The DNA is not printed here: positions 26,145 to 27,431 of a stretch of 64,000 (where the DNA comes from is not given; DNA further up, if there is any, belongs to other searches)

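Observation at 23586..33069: Co-directional ~9.5 kb cluster: three GT2 enzymes, an FAD-dependent GlpD-like oxidoreductase, a 'IDGHVHF' hypothetical, DUF5989 and an ABC-2 exporter: candidate uncharacterised lipid-linked glycan pathway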

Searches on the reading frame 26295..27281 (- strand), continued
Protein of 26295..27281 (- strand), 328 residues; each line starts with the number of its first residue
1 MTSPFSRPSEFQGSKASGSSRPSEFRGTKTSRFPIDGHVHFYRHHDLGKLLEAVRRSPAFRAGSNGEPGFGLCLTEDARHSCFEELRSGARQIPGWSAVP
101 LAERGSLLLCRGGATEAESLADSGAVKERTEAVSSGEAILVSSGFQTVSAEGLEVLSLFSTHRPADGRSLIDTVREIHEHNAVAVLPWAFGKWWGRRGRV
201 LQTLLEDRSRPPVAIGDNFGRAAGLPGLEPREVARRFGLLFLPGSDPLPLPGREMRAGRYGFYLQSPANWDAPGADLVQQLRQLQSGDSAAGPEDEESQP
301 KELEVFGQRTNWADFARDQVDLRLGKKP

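Call 33: search_protein_families(library=ncbifam, proteins=[L016:10876-12072:+, L016:12075-14015:+, L016:14012-15523:+, L016:16396-17388:+, L079:12192-12965:+, L079:12986-13936:+, L079:13973-15148:+, L079:3916-4932:-, L022:12473-13201:+, L016:15578-16399:+], max_evalue=0.00001)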
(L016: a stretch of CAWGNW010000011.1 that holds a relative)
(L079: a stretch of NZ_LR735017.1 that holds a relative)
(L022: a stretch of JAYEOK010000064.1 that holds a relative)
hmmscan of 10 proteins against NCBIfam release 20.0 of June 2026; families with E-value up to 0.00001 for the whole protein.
L016:10876-12072:+ (398 aa): 10 families
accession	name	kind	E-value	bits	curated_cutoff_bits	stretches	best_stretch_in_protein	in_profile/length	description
TIGR04063.1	stp3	hypoth_equivalog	1.4e-19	70.2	442.05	1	94-381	92-379/397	TIGR04063 family PEP-CTERM/XrtA system glycosyltransferase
TIGR03449.1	mycothiol_MshA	equivalog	7.4e-14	51.4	462.5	1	192-393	190-399/406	D-inositol-3-phosphate glycosyltransferase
TIGR03088.1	stp2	hypoth_equivalog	4.5e-11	42.4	409.05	1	219-393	193-369/374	TIGR03088 family PEP-CTERM/XrtA system glycosyltransferase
TIGR04047.1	MSMEG_0565_glyc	hypoth_equivalog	1.1e-10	41.1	259.85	1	221-381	194-358/373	MSMEG_0565 family glycosyltransferase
NF007640.0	PRK10307.1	subfamily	3.2e-09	36.2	276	1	213-383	222-393/411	WcaI family glycosyltransferase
NF038295.1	EPS_HpsP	equivalog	3.7e-08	32.8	550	1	213-393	200-383/388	hormogonium polysaccharide biosynthesis glycosyltransferase HpsP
NF041876.1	EPS_EpsE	equivalog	9.6e-08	31.7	400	1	223-385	217-384/389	exopolysaccharide biosynthesis GT4 family glycosyltransferase EpsE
NF047684.1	TeichurnBiosyTuaC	equivalog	1.5e-07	30.7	550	1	214-370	213-362/391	teichuronic acid biosynthesis protein TuaC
TIGR04157.1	glyco_rSAM_CFB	subfamily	4.7e-06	25.8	400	0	216-390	223-402/406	TIGR04157 family glycosyltransferase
NF012028.0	PRK15484.1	subfamily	5.8e-06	25.6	618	1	215-394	188-375/380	lipopolysaccharide N-acetylglucosaminyltransferase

L016:12075-14015:+ (646 aa): 9 families
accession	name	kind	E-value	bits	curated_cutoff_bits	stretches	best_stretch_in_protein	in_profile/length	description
TIGR03108.1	eps_aminotran_1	hypoth_equivalog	5.6e-177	590.2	816.9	1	1-618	1-623/628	XrtA/PEP-CTERM system amidotransferase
TIGR01536.1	asn_synth_AEB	equivalog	1.4e-135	453.3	267.1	1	2-556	1-517/517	asparagine synthase (glutamine-hydrolyzing)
TIGR03104.1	trio_amidotrans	equivalog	3.5e-118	395.4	570.1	2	1-374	1-384/589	N-acetylglutaminylglutamine amidotransferase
NF006949.0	PRK09431.1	equivalog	8.3e-88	295.3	499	3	1-167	1-167/554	asparagine synthase B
NF033535.1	lass_lactam_cya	exception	5.2e-56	190.5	525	2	1-367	1-376/668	lasso peptide isopeptide bond-forming cyclase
NF033561.1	macrolact_Ik_Al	subfamily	1.4e-18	66.8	300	1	99-619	59-554/561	albusnodin/ikarugamycin family macrolactam cyclase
NF001484.0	PRK00331.1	subfamily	1.3e-10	40.3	381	1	62-168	87-201/601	isomerizing glutamine--fructose-6-phosphate transaminase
TIGR01135.1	glmS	equivalog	3.8e-10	38.9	418.05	1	65-168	89-200/607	glutamine--fructose-6-phosphate transaminase (isomerizing)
TIGR01134.1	purF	equivalog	1.4e-09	37.8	350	1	60-166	84-200/432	amidophosphoribosyltransferase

L016:14012-15523:+ (503 aa): 6 families
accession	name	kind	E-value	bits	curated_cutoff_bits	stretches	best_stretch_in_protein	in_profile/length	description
NF009906.0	PRK13369.1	equivalog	2.8e-42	144.9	352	1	14-394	6-374/502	glycerol-3-phosphate dehydrogenase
NF008899.0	PRK12266.1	equivalog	1.1e-41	142.9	360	1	14-395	6-376/508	glycerol-3-phosphate dehydrogenase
NF033461.1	glycerol3P_ox_1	equivalog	3.5e-40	137.9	840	1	11-345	15-347/607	type 1 glycerol-3-phosphate oxidase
TIGR03377.1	glycerol3P_GlpA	equivalog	1.3e-24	86.6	552.8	2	144-398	113-362/530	anaerobic glycerol-3-phosphate dehydrogenase subunit GlpA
NF008313.0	PRK11101.1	equivalog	2.4e-18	66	425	2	15-82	9-75/548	anaerobic glycerol-3-phosphate dehydrogenase subunit A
NF041080.1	DGGGPL_reductase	equivalog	3.4e-06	26.2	580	0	178-234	98-154/447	digeranylgeranylglycerophospholipid reductase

L016:16396-17388:+ (330 aa): 22 families
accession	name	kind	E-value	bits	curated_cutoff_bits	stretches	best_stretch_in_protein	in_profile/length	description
TIGR03466.1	HpnA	hypoth_equivalog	2.6e-39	135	367.65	1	5-309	2-307/327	hopanoid-associated sugar epimerase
NF042423.1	oxyalk_red_Shew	equivalog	1.7e-32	112.8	580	1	2-319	7-330/331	2-alkyl-3-oxoalkanoate reductase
NF042422.1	oxyalk_red_OleD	equivalog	3.7e-32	112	580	1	5-322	2-326/329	2-alkyl-3-oxoalkanoate reductase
TIGR04180.1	EDH_00030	hypoth_equivalog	2.8e-28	98.9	475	1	6-247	1-255/297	NAD-dependent 4,6-dehydratase LegB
TIGR01181.1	dTDP_gluc_dehyt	equivalog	8.8e-21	74.3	365.1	1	5-247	1-260/321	dTDP-glucose 4,6-dehydratase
NF052578.1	StrlDmthSdmBMthl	equivalog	1.6e-20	74.2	600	1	6-310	3-309/328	sterol demethylase protein SdmB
TIGR01179.1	galE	equivalog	2.2e-18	66.2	262.3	1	5-168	1-173/332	UDP-glucose 4-epimerase GalE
NF043036.1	ErythonDh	equivalog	7.3e-15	55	325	1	5-180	2-189/321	D-erythronate dehydrogenase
TIGR01214.1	rmlD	equivalog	2.7e-13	49.7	224.05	1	5-175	1-154/285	dTDP-4-dehydrorhamnose reductase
TIGR02197.1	heptose_epim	equivalog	8.7e-12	44.8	274.6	1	6-174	1-173/316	ADP-glyceromanno-heptose 6-epimerase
NF004520.0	PRK05865.1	equivalog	1.2e-11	43.3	1509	1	5-242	2-196/854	sugar epimerase family protein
NF005539.0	PRK07201.1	equivalog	1.2e-10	40.8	549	1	6-173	3-179/657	SDR family oxidoreductase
NF007956.0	PRK10675.1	subfamily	3.8e-10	39.4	394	1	5-159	2-167/338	UDP-glucose 4-epimerase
TIGR01777.1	yfcH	hypoth_equivalog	8.5e-10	38.7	207.35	1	6-248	1-241/292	TIGR01777 family oxidoreductase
NF058621.1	DiazavRedAvaA7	equivalog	2.8e-09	37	400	1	5-241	2-241/304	3-diazoavenalumate denitrifying reductase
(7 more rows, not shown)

L079:12192-12965:+ (257 aa): 34 families (the best 25 are shown)
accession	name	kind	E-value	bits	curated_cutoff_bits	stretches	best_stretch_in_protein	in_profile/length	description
NF007240.0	PRK09677.1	equivalog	1.6e-21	76.7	243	1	139-252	66-185/192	putative lipopolysaccharide biosynthesis O-acetyl transferase WbbJ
TIGR03532.1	DapD_Ac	equivalog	2.5e-20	73.1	231.75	1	114-254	89-216/231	2,3,4,5-tetrahydropyridine-2,6-dicarboxylate N-acetyltransferase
TIGR03570.1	NeuD_NnaD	subfamily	2.6e-20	72.9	160.8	1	159-246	118-202/202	NeuD/PglB/VioB family sugar acetyltransferase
NF007797.0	PRK10502.1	subfamily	4.9e-20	71.9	192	1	139-254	73-182/183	WcaF family extracellular polysaccharide biosynthesis acetyltransferase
NF041874.1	EPS_EpsC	equivalog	1.6e-17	63.7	150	1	196-250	110-166/168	serine O-acetyltransferase EpsC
TIGR03308.1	phn_thr-fam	hypoth_equivalog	3.8e-17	62.8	201.65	1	196-252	107-163/204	phosphonate metabolim protein, transferase hexapeptide repeat family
NF007076.0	PRK09527.1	equivalog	3.6e-16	59.2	347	1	139-253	76-187/203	galactoside O-acetyltransferase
NF000311.1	Vat_ABCDEFH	equivalog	5.7e-16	58.7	300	1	193-255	106-168/201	Vat family streptogramin A O-acetyltransferase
NF038307.1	EPS_acetyl_HpsU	equivalog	1.3e-14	54.2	305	1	139-248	72-175/178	hormogonium polysaccharide biosynthesis acetyltransferase HpsU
NF000490.1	chloram_CatB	equivalog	2e-14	53.4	350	1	189-254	102-167/210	type B chloramphenicol O-acetyltransferase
NF058585.1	HptprglPActTf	PfamEq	1.5e-13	50.6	300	1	195-254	104-163/172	heptaprenylglyceryl phosphate O-acetyltransferase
NF007499.0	PRK10092.1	equivalog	2.1e-13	50.5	314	1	157-249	92-181/183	maltose O-acetyltransferase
NF033468.1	stregram_VatI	exception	8.2e-13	48.6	415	1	187-254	103-169/208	streptogramin A O-acetyltransferase Vat(I)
TIGR04008.1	WcaF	equivalog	1.1e-12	48.2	326.3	1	138-252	71-179/180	colanic acid biosynthesis acetyltransferase WcaF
NF000111.1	stregram_VatD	exception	1.5e-12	47.7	400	1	187-256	104-172/209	streptogramin A O-acetyltransferase Vat(D)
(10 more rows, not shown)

L079:12986-13936:+ (316 aa): 7 families
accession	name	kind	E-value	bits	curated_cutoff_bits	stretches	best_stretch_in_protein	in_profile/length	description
NF047920.1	lactonase_UilS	equivalog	1.5e-13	51.1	400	1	61-181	10-126/285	UilS family quorum-quenching N-acyl-homoserine lactonase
NF041096.1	esterase_EstD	equivalog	2.5e-10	40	600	1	60-190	145-279/421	esterase EstD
NF011457.0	PRK14875.1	equivalog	1e-07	31.3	307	1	67-182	124-229/372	acetoin dehydrogenase dihydrolipoyllysine-residue acetyltransferase subunit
NF007954.0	PRK10673.1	equivalog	3.4e-06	26.5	399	1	69-181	10-111/255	esterase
TIGR03695.1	menH_SHCHC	equivalog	5.6e-06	26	208.55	1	76-180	3-100/252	2-succinyl-6-hydroxy-2,4-cyclohexadiene-1-carboxylate synthase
TIGR03100.1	hydr1_PEP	hypoth_equivalog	6.7e-06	25.6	168.45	1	52-187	4-135/274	hydrolase 1, exosortase A system-associated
NF004514.1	PRK05855.1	equivalog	7.6e-06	24.8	455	1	72-163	19-102/578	SDR family oxidoreductase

L079:13973-15148:+ (391 aa): 0 families

L079:3916-4932:- (338 aa): 4 families
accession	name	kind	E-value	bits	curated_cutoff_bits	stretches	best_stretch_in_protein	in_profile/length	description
TIGR02432.1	lysidine_TilS_N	equivalog_domain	1.2e-57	194.9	93.6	1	29-214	1-189/189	tRNA lysidine(34) synthetase TilS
NF007942.0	PRK10660.1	equivalog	8e-31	107.3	606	1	22-286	12-266/439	tRNA lysidine(34) synthetase TilS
NF007972.0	PRK10696.1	equivalog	7.8e-10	38.5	272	1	11-192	25-209/295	tRNA 2-thiocytidine(32) synthetase TtcA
NF049949.1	tRNAsynTtuAPyrococ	equivalog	1.1e-06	28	450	0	10-209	30-228/292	tRNA-5-methyluridine(54) 2-sulfurtransferase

L022:12473-13201:+ (242 aa): 13 families
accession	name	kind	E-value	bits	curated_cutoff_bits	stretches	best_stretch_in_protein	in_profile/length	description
NF041255.1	mycofact_MftM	equivalog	6.7e-11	42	200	1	45-145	138-242/289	mycofactocin oligosaccharide methyltransferase MftM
TIGR01983.1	UbiG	equivalog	1.7e-09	37.3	102.95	1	43-135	46-142/228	bifunctional 2-polyprenyl-6-hydroxyphenol methylase/3-demethylubiquinol 3-O-methyltransferase UbiG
TIGR01934.1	MenG_MenH_UbiE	subfamily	7.9e-09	35.1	158.35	1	40-146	33-146/223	ubiquinone/menaquinone biosynthesis methyltransferase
NF001241.0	PRK00216.1-2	equivalog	1.4e-08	34.6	327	1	37-141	42-147/231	demethylmenaquinone methyltransferase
NF001240.0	PRK00216.1-1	equivalog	1.4e-08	34.1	378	1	36-143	53-170/251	bifunctional demethylmenaquinone methyltransferase/2-methoxy-6-polyprenyl-1,4-benzoquinol methylase UbiE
NF004452.0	PRK05785.1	equivalog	3.3e-08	33.3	207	1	47-141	52-142/228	hypothetical protein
TIGR02021.1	BchM-ChlM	equivalog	1e-07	31.6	158.9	1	36-172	42-180/218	magnesium protoporphyrin IX methyltransferase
NF045667.1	MTase_DVU1556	equivalog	1.3e-07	31.3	155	1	38-135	14-110/213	DVU_1556 family methyltransferase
TIGR02072.1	BioC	equivalog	4.7e-07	29.9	184.95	1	33-136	15-124/244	malonyl-ACP O-methyltransferase BioC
NF045825.1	FAmtase_mtf2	equivalog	4.9e-07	29.2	400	1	43-152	55-166/248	fatty-acid O-methyltransferase Mtf2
NF045823.1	PthPhpthDimycoMt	equivalog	5.7e-07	29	300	1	44-155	64-177/256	phthiotriol/phenolphthiotriol dimycocerosates methyltransferase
NF001244.0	PRK00216.1-5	equivalog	7.8e-07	28.6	216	1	39-143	41-155/236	bifunctional demethylmenaquinone methyltransferase/2-methoxy-6-polyprenyl-1,4-benzoquinol methylase UbiE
TIGR02081.1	metW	equivalog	6e-06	25.9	189.5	0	46-141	13-107/194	methionine biosynthesis protein MetW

L016:15578-16399:+ (273 aa): 2 families
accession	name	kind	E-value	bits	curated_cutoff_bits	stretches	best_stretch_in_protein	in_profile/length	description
NF045825.1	FAmtase_mtf2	equivalog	6.7e-07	28.8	400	1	42-135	63-159/248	fatty-acid O-methyltransferase Mtf2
NF045823.1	PthPhpthDimycoMt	equivalog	3.1e-06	26.6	300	0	41-133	70-165/256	phthiotriol/phenolphthiotriol dimycocerosates methyltransferase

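Call 57: search_protein_families(library=pfam, proteins=[L070:11884-13053:+, L064:12967-14748:+, L014:12008-13933:+, L077:8161-9696:+, L038:7253-8749:+, L054:18493-19869:+, L029:8603-9961:+, L064:1293-2870:+, L069:17206-19155:+, L052:3402-4934:-], max_evalue=0.001)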
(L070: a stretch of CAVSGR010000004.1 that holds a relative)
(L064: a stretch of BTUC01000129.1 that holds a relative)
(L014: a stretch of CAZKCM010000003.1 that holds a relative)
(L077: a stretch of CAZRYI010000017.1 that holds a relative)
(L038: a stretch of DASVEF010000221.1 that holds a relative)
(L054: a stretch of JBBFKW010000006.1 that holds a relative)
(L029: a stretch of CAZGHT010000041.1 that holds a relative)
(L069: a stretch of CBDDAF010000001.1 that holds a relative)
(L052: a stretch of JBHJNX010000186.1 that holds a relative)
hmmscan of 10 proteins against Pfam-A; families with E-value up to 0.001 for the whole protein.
L070:11884-13053:+ (390 aa): 1 family
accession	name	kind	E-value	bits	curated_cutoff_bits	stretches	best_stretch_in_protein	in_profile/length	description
PF01522.26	Polysacc_deac_1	-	6.8e-14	52.3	23.1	1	75-179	3-74/124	Polysaccharide deacetylase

L064:12967-14748:+ (594 aa): 3 families
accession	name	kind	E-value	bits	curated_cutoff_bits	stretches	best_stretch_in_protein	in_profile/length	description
PF16861.10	Carbam_trans_C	-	3.4e-58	196.4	27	1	402-573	1-169/170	Carbamoyltransferase C-terminus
PF02543.21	Carbam_trans_N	-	1.4e-34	120.5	24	1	12-347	12-346/346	Carbamoyltransferase N-terminus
PF00814.31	TsaD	-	3.6e-06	27.3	24.8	1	139-325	80-241/264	tRNA N6-adenosine threonylcarbamoyltransferase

L014:12008-13933:+ (642 aa): 3 families
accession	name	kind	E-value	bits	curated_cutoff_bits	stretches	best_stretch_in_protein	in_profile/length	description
PF21211.3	FkbH_N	-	1.6e-12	48.2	27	1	79-274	1-188/192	FkbH, N-terminal domain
PF13302.13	Acetyltransf_3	-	3.5e-06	28.2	25.4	1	479-595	2-123/138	Acetyltransferase (GNAT) domain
PF00702.32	Hydrolase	-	0.0005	21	26.4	0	327-404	106-184/191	haloacid dehalogenase-like hydrolase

L077:8161-9696:+ (512 aa): 2 families
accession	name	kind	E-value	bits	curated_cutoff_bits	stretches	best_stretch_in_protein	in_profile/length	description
PF00501.34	AMP-binding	-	3.1e-72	244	29.9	1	16-367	7-384/384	AMP-binding enzyme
PF13193.12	AMP-binding_C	-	2.1e-06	29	24.5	1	458-497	34-76/76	AMP-binding enzyme C-terminal domain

L038:7253-8749:+ (499 aa): 2 families
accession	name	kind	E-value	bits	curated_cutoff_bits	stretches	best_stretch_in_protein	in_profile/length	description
PF16586.11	DUF5060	-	6.7e-15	55.5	27.2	1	26-106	2-70/70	Domain of unknown function (DUF5060)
PF12904.13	Collagen_bind_2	-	8.4e-09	35.6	22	1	426-496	14-90/92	Putative collagen-binding domain of a collagenase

L054:18493-19869:+ (459 aa): 12 families
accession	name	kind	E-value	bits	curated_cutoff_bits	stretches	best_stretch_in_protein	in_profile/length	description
PF04432.18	FrhB_FdhB_C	-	3.9e-31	108.4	23.3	1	190-359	2-149/150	Coenzyme F420 hydrogenase/dehydrogenase, beta subunit C terminus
PF04422.18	FrhB_FdhB_N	-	1.9e-21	76.4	22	1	105-179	1-74/78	Coenzyme F420 hydrogenase/dehydrogenase, beta subunit N-term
PF00037.32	Fer4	-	5.5e-08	32.7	21.1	2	25-44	2-21/24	4Fe-4S binding domain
PF12838.12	Fer4_7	-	1.2e-07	32.5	27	1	31-77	2-51/52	4Fe-4S dicluster domain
PF12837.12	Fer4_6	-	2.8e-07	30.6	25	1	26-45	4-23/24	4Fe-4S binding domain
PF12800.12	Fer4_4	-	3e-07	30.6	24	1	62-75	2-15/17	4Fe-4S binding domain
PF13187.11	Fer4_9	-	9.2e-07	29.2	27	1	31-77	2-50/52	4Fe-4S dicluster domain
PF13237.11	Fer4_10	-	3.1e-05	24.2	25.5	1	26-75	4-53/53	4Fe-4S dicluster domain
PF13183.11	Fer4_8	-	3.5e-05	24.7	27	0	31-77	5-67/68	4Fe-4S dicluster domain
PF14697.11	Fer4_21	-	8.5e-05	23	35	1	26-78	3-56/59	4Fe-4S dicluster domain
PF12797.12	Fer4_2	-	0.00011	22.4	24.5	0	25-43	4-22/22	4Fe-4S binding domain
PF25160.1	LdpA_Fe-S-bd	-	0.00016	21.8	27.6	0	24-47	21-44/49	LdpA Fe-S cluster-binding domain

L029:8603-9961:+ (453 aa): 3 families
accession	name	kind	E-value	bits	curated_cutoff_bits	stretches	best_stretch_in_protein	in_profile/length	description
PF12146.15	Hydrolase_4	-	3.9e-10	39.9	27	1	199-317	2-115/239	Serine aminopeptidase, S33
PF12697.13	Abhydrolase_6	-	4.6e-06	27.9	26.3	1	204-357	1-142/217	Alpha/beta hydrolase family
PF00561.26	Abhydrolase_1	-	0.00011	22.4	25.8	1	205-301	4-92/245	alpha/beta hydrolase fold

L064:1293-2870:+ (526 aa): 1 family
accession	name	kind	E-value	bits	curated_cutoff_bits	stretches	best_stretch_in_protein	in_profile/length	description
PF13231.12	PMT_2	-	3.4e-07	31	26.1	1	129-250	16-136/160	Dolichyl-phosphate-mannose-protein mannosyltransferase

L069:17206-19155:+ (650 aa): 2 families
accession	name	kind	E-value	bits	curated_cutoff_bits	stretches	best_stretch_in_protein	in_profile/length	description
PF13231.12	PMT_2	-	9.9e-12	45.8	26.1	1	75-207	7-141/160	Dolichyl-phosphate-mannose-protein mannosyltransferase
PF02366.24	PMT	-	1.1e-10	42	22.7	1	75-208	67-205/245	Dolichyl-phosphate-mannose-protein mannosyltransferase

L052:3402-4934:- (510 aa): 1 family
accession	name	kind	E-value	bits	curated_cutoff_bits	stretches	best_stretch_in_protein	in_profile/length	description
PF13231.12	PMT_2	-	7.4e-07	30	26.1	1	70-220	4-153/160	Dolichyl-phosphate-mannose-protein mannosyltransferase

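Call 69: search_protein_representatives(alignment_id=A1)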
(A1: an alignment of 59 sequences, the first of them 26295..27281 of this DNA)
Query: 59 sequences, 280 profile positions. Proteins with E-value up to 0.001 (for the whole library): 2656; up to 1e-10: 2466; up to 1e-30: 2153. The best 150 are listed.
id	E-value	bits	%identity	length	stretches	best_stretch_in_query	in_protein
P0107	1.1e-99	349.6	-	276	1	12-277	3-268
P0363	2.6e-99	348.4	-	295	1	5-275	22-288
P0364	4.1e-99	347.7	-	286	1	10-273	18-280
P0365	2.1e-98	345.4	-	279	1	7-276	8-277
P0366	3.6e-98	344.6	-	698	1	10-276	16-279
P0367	5.3e-98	344.1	-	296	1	8-275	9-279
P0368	9.0e-98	343.3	-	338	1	4-276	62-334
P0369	2.6e-97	341.8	-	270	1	9-276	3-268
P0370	3.5e-97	341.4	-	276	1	11-275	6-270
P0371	4.1e-97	341.2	-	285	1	10-274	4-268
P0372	5.1e-97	340.8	-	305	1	4-277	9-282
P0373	1.4e-96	339.4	-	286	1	7-277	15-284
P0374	1.6e-96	339.2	-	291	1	7-275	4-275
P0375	2.0e-96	338.9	-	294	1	9-277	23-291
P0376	4.1e-96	337.9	-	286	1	8-276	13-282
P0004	3.4e-90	318.4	-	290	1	11-273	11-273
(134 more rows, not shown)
